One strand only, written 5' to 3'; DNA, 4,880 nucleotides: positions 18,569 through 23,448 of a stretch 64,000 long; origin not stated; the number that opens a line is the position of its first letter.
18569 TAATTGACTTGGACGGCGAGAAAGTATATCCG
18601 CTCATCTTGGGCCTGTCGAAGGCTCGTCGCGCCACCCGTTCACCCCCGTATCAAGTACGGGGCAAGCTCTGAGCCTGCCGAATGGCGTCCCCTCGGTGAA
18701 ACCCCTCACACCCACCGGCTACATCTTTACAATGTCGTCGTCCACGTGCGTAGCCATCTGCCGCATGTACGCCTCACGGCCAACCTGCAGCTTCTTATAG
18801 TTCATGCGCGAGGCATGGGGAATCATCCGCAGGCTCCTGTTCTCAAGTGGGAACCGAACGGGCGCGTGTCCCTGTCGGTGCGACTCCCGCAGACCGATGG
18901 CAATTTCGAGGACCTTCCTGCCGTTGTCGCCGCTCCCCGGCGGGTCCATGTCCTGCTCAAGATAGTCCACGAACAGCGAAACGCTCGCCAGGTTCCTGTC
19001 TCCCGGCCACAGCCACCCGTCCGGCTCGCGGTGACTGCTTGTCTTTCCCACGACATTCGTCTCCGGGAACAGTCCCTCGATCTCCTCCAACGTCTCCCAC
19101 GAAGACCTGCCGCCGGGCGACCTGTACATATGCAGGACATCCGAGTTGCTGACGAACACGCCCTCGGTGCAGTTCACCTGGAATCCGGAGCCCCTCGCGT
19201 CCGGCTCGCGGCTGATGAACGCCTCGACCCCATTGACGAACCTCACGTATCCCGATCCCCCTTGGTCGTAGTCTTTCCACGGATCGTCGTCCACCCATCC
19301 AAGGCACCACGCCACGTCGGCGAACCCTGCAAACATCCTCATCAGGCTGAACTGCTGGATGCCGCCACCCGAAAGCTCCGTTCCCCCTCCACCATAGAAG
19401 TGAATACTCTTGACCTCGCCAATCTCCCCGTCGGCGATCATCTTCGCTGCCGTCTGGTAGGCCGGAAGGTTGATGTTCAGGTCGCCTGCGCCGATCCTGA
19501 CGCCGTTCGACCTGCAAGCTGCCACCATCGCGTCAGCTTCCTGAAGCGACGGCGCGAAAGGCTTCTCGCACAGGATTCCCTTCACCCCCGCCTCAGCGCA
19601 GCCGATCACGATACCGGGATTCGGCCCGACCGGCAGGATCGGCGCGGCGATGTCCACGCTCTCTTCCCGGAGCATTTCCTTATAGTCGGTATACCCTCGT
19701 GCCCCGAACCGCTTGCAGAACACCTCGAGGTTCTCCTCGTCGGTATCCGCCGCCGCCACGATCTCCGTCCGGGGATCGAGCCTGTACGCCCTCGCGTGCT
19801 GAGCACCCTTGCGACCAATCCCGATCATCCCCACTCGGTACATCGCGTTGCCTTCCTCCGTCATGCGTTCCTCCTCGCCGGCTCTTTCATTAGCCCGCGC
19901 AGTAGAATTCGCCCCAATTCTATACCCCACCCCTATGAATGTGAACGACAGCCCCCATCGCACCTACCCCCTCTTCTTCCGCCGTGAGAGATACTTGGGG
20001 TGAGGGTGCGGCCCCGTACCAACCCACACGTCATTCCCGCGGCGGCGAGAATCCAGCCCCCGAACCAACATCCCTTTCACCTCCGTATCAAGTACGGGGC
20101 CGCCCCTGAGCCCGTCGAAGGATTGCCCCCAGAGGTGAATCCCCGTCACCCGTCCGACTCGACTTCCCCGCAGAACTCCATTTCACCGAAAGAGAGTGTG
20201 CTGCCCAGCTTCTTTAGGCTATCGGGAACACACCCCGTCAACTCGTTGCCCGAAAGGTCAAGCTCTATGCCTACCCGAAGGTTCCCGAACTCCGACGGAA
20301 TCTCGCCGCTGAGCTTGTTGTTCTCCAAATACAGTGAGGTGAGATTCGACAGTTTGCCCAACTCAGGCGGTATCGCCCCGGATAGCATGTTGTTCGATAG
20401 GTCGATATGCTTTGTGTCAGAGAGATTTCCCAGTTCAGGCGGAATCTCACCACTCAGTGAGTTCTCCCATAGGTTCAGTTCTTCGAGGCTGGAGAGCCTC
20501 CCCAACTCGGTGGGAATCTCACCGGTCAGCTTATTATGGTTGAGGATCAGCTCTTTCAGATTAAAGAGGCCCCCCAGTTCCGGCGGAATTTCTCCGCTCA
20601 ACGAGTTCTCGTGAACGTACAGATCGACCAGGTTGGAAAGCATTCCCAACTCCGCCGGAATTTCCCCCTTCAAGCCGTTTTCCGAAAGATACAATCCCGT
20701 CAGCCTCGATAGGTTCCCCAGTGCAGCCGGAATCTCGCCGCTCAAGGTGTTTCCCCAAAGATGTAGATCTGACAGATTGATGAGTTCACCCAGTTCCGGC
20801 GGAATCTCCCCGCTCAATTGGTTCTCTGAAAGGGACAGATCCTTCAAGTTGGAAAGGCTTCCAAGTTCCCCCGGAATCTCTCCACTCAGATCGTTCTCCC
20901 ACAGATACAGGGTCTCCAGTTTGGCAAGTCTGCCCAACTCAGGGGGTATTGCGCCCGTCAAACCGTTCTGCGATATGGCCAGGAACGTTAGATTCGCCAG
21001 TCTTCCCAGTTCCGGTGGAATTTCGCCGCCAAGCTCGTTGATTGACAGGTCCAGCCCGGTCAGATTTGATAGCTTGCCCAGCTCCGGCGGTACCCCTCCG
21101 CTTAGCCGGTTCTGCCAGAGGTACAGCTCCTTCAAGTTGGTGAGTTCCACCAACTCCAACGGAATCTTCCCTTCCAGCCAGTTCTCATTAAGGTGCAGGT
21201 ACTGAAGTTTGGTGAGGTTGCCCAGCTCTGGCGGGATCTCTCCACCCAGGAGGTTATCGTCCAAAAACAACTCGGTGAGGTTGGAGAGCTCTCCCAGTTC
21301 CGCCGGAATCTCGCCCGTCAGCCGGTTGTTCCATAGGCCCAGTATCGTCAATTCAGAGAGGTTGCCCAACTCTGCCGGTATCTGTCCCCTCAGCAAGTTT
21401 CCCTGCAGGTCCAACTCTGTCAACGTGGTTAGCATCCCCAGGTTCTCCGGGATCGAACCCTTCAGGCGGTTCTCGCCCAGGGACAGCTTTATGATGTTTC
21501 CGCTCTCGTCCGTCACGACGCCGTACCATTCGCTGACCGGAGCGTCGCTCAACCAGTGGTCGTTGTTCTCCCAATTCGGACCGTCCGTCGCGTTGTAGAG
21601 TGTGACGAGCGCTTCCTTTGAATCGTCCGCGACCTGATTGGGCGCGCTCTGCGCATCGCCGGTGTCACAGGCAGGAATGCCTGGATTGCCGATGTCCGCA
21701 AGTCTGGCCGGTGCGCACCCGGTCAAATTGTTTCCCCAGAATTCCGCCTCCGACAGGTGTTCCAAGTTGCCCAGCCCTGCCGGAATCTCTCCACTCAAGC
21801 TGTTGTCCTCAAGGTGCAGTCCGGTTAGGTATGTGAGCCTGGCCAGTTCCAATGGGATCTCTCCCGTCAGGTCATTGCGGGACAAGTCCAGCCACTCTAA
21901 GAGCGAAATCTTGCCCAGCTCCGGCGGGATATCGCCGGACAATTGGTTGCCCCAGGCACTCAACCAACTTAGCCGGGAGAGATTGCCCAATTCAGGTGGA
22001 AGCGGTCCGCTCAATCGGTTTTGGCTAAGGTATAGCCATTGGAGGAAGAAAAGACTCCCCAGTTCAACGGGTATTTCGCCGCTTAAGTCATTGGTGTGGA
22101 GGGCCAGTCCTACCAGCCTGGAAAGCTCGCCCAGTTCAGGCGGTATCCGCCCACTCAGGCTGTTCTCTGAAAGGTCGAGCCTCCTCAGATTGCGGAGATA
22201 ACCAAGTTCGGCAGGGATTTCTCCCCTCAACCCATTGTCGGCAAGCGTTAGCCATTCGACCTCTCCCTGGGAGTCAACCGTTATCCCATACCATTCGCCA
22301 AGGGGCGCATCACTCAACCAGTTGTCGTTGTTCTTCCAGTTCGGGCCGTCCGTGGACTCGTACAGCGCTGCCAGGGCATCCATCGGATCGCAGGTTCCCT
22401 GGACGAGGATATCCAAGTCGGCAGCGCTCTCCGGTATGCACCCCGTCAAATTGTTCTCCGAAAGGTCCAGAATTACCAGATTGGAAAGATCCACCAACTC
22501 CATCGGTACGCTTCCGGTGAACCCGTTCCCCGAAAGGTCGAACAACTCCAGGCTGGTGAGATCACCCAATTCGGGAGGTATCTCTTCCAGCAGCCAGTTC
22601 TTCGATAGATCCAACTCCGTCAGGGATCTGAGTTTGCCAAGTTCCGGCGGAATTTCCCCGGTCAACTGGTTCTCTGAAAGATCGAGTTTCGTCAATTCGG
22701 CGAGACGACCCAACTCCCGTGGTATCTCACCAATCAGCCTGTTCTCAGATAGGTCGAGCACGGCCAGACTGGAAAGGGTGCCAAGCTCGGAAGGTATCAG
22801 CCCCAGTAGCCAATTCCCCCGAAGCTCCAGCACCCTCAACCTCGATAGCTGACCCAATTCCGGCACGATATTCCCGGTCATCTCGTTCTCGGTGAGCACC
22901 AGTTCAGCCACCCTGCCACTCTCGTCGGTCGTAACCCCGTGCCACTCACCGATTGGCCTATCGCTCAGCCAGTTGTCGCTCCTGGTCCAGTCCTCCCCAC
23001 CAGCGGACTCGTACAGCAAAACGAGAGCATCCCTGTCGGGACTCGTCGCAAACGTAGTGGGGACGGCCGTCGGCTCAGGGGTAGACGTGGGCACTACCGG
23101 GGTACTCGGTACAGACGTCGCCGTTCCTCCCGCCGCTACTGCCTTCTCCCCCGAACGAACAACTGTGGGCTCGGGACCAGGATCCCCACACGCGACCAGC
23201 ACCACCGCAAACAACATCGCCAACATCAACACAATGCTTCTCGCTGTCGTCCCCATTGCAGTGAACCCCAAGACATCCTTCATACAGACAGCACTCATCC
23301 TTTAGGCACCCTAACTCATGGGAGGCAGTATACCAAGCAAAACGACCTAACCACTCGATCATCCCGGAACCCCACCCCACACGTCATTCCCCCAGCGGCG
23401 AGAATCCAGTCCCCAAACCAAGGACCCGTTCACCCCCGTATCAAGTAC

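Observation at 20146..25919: Tandem pair of modular plant-type LRR lipoproteins forming a duplicated cassette with shared promoter and 3' repeat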

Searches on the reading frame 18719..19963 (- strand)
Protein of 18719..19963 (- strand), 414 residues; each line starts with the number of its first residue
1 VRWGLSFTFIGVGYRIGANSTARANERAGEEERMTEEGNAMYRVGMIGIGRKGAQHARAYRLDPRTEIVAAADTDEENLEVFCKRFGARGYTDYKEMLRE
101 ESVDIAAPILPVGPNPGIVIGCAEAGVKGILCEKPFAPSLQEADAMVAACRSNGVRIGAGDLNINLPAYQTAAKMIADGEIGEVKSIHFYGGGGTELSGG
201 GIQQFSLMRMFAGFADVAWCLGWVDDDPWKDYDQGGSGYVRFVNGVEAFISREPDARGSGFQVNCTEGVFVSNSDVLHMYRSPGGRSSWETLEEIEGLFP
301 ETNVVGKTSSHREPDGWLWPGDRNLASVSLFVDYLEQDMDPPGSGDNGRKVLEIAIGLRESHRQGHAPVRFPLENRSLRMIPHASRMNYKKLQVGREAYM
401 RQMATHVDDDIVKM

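Call 18: search_protein_families(library=pfam, proteins=[window:18719-19963:-], max_evalue=0.001)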
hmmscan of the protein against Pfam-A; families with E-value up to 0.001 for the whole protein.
window:18719-19963:- (414 aa): 1 family
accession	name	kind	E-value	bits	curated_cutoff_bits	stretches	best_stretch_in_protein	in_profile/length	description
PF01408.29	GFO_IDH_MocA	-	2.5e-22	80.3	24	1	43-159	2-118/120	Oxidoreductase family, NAD-binding Rossmann fold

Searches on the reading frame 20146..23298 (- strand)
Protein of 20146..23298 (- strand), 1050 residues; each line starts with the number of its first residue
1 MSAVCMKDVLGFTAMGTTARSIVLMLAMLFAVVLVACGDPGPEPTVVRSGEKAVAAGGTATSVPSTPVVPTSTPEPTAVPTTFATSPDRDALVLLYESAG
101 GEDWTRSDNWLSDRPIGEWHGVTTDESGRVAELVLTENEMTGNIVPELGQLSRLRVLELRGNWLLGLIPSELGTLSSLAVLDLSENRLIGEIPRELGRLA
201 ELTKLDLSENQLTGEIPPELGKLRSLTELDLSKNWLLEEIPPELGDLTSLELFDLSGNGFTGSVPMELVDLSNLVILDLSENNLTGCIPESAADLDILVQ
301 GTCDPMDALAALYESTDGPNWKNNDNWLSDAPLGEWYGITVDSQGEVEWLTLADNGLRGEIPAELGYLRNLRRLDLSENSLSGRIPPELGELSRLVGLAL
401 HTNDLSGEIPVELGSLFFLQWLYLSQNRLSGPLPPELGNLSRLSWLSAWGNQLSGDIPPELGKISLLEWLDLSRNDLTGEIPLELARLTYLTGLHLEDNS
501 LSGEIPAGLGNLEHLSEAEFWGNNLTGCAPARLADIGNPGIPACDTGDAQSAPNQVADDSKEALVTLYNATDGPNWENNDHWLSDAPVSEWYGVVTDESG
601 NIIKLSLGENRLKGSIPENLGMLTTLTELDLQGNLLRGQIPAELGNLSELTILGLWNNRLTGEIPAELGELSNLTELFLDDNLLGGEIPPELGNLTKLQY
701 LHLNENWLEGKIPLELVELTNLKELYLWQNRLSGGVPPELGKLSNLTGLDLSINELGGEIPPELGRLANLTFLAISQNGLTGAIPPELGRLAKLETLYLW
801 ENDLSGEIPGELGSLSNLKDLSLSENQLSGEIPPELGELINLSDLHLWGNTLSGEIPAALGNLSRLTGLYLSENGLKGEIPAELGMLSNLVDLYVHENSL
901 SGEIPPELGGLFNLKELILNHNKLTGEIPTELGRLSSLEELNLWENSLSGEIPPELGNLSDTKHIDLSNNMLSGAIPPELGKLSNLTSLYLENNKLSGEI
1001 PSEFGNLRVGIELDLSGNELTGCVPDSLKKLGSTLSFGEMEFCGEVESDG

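Call 3: search_protein_families(library=pfam, proteins=[window:20146-23298:-], max_evalue=0.01)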
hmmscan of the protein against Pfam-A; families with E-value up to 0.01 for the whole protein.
window:20146-23298:- (1050 aa): 9 families
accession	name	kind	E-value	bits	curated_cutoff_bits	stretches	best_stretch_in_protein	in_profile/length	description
PF00560.39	LRR_1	-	3.5e-100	306.4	20.6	4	985-1007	1-23/23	Leucine Rich Repeat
PF12799.13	LRR_4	-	2.5e-71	234.5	27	11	202-235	3-34/44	Leucine Rich repeats (2 copies)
PF23598.1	LRR_14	-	1.2e-60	205.6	40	7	716-850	43-177/353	Leucine-rich repeat region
PF13855.12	LRR_8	-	1.2e-60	201.5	27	9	152-212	1-61/61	Leucine rich repeat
PF23211.1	LRR_LRWD1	-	7.2e-12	45.8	28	1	597-682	13-96/190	Leucine-rich repeat and WD repeat-containing protein 1, LRR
PF24141.1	LRR_ComC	-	1.5e-09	38.4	27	0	922-1006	202-278/288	EGF-like domain-containing protein ComC LRR domain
PF25019.1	LRR_R13L1-DRL21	-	2.1e-08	34.6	27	0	806-847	82-124/127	R13L1/DRL21 LRRs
PF25013.1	LRR_Zer-1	-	5.9e-07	30.2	27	0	220-285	4-67/137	Zer-1-like, Leucine-rich repeats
PF24758.1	LRR_At5g56370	-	0.00012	22.3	27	0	769-829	15-74/227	FBD-associated F-box protein At5g56370, LRR repeats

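Call 4: search_protein_families(library=ncbifam, proteins=[window:20146-23298:-], max_evalue=0.01)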
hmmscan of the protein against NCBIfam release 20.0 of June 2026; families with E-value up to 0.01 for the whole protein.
window:20146-23298:- (1050 aa): 6 families
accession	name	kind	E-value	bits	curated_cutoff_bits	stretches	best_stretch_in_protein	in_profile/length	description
NF041400.1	XopAE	equivalog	7.3e-76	256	600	6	832-1032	11-208/478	type III secretion system effector XopAE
NF041381.1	XopAC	subfamily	1.7e-73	247.8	450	7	130-312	44-223/451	XopAC/AvrAC family type III secretion system effector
NF047464.1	FibnectbindLIC11051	equivalog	7.7e-54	183.3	1000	5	602-851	422-661/685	LIC_11051 family fibronectin-binding protein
NF041351.1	XopL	equivalog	3.7e-35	121.6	500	4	749-947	56-258/497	type III secretion system leucine-rich repeat domain-containing effector XopL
NF033189.1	internalin_A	exception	1.2e-30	106.6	1600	6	741-901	203-351/799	class 1 internalin InlA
NF033190.2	inl_like_NEAT_1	exception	6.2e-21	74.4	1275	1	789-1020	260-472/754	NEAT domain-containing leucine-rich repeat protein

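Call 93: predict_structure(alignment_id=A4)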
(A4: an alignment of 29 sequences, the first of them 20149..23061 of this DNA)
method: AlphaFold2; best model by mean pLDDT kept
length: 971 residues; sequences in the alignment: 29
mean_pLDDT: 91.2   pTM: 0.57
mean pLDDT of the five models: 91.2, 91.0, 90.6, 89.9, 85.2
residues with pLDDT >= 90: 735; 70-90: 176; 50-70: 27; < 50: 33
segments of 3 or more residues with pLDDT < 50: 1-5, 211-223, 466-475, 967-971
pLDDT, mean of each block of 10 residues (from residue 1): 56 93 85 88 91 94 94 96 94 96 97 96 97 95 95 91 90 88 76 78 63 45 68 92 86 89 89 92 90 95 94 93 97 95 97 97 96 97 95 96 93 91 89 79 77 64 50 56 96 91 88 92 95 95 97 96 98 97 98 98 98 98 98 97 98 98 98 98 98 98 98 98 98 98 98 98 98 98 98 98 98 98 98 98 98 98 98 98 98 98 95 98 91 93 92 82 62 34
secondary structure, 60 per line:
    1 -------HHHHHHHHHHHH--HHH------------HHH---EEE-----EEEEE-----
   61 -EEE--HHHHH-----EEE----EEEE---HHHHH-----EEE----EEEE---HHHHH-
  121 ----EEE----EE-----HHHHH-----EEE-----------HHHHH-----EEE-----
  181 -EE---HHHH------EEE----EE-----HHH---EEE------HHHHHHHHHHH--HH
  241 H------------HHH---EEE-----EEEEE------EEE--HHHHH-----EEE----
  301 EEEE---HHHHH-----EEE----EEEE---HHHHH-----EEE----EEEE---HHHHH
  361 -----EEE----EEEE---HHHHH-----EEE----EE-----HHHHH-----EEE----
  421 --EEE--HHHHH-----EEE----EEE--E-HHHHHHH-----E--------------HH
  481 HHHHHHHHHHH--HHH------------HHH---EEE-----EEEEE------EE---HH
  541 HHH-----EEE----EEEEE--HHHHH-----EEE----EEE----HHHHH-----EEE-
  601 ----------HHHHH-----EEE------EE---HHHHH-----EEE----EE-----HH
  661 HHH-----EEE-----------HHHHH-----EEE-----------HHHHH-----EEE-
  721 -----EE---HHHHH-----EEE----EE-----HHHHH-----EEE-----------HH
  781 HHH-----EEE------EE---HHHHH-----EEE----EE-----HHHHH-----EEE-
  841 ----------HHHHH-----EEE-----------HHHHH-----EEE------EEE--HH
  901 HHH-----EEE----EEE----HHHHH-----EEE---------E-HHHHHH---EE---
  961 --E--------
elements in order (helices of 4 or more, strands of 3 or more residues): H8-19 E43-45 E51-55 E62-64 H67-71 E77-79 E84-87 H91-95 E101-103 E108-111 H115-119 E125-127 H139-143 E149-151 H163-167 E173-175 H187-190 E197-199 E217-219 H226-236 E260-262 E268-272 E279-281 H284-288 E294-296 E301-304 H308-312 E318-320 E325-328 H332-336 E342-344 E349-352 H356-360 E366-368 E373-376 H380-384 E390-392 H404-408 E414-416 E423-425 H428-432 E438-440 E445-447 H452-458 H479-491 E515-517 E523-527 H539-543 E549-551 E556-560 H563-567 E573-575 E580-582 H587-591 E597-599 H611-615 E621-623 H635-639 E645-647 H659-663 E669-671 H683-687 E693-695 H707-711 E717-719 H731-735 E741-743 H755-759 E765-767 H779-783 E789-791 H803-807 E813-815 H827-831 E837-839 H851-855 E861-863 H875-879 E885-887 E894-896 H899-903 E909-911 E916-918 H923-927 E933-935 H947-952

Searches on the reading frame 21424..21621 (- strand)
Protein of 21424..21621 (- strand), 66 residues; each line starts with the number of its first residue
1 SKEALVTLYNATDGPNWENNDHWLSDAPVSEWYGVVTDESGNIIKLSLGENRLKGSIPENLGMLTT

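Call 38: search_protein_families(library=pfam, proteins=[window:21424-21621:-], max_evalue=10)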
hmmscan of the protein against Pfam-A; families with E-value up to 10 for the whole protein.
seq(66 aa): 1 family
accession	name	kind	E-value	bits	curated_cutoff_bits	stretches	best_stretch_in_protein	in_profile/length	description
PF00560.39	LRR_1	-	0.11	13.1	20.6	1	42-63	1-22/23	Leucine Rich Repeat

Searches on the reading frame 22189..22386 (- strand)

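Call 38: search_protein_families(library=pfam, proteins=[window:22189-22386:-], max_evalue=10)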
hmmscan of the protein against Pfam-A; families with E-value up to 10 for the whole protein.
seq(66 aa): 1 family
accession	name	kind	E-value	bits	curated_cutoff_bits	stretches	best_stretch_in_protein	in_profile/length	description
PF00560.39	LRR_1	-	0.12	13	20.6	1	44-64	3-23/23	Leucine Rich Repeat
